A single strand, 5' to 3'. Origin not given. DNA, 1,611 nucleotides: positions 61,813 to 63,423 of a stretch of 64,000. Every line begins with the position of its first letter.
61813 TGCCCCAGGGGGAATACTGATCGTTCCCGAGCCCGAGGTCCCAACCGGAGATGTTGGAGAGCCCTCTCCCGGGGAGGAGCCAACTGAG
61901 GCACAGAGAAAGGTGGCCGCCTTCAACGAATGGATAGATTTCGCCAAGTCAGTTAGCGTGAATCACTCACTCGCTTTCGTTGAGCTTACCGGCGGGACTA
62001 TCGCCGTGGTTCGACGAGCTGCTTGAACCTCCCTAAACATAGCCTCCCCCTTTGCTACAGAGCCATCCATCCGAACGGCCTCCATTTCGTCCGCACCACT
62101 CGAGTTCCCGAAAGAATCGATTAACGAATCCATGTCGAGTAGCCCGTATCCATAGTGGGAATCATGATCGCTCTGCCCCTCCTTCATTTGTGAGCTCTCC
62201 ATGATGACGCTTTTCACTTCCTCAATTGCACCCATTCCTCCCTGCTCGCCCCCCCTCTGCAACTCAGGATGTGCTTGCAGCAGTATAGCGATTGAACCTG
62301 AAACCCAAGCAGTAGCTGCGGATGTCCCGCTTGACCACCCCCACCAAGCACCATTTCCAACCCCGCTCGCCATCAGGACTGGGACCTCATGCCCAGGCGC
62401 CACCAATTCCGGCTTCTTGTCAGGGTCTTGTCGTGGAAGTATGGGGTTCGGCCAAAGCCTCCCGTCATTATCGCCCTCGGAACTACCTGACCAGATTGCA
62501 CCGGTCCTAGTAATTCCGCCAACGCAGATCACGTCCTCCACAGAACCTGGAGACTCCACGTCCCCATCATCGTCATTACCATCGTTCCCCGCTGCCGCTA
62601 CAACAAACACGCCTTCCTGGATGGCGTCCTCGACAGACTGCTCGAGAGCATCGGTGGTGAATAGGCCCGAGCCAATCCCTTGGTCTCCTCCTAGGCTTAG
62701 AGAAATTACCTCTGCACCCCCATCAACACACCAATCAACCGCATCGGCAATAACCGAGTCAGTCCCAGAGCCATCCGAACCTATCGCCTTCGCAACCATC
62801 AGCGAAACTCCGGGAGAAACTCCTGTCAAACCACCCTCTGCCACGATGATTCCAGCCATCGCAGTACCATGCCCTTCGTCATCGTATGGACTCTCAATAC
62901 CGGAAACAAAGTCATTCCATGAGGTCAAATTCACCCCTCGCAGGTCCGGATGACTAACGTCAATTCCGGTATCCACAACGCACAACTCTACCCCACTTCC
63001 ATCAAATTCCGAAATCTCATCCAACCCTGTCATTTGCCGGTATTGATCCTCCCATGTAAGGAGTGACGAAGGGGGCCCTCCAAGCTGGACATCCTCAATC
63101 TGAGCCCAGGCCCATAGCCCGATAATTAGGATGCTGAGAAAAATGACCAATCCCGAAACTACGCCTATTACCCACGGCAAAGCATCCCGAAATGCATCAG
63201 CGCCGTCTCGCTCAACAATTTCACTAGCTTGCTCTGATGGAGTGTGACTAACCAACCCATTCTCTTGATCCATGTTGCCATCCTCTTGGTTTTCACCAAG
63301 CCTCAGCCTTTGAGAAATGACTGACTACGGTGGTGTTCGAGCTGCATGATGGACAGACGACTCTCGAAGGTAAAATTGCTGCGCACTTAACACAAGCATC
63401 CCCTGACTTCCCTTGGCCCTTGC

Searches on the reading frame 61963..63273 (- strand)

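Call 59: search_protein_families(library=pfam, proteins=[window:61963-63273:-], max_evalue=0.00001)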
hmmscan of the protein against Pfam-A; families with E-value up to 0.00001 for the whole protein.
window:61963-63273:- (436 aa): 1 family
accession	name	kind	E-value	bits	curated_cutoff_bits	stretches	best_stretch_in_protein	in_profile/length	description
PF00082.27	Peptidase_S8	-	6.3e-47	160.7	21.8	1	92-377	1-288/288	Subtilase family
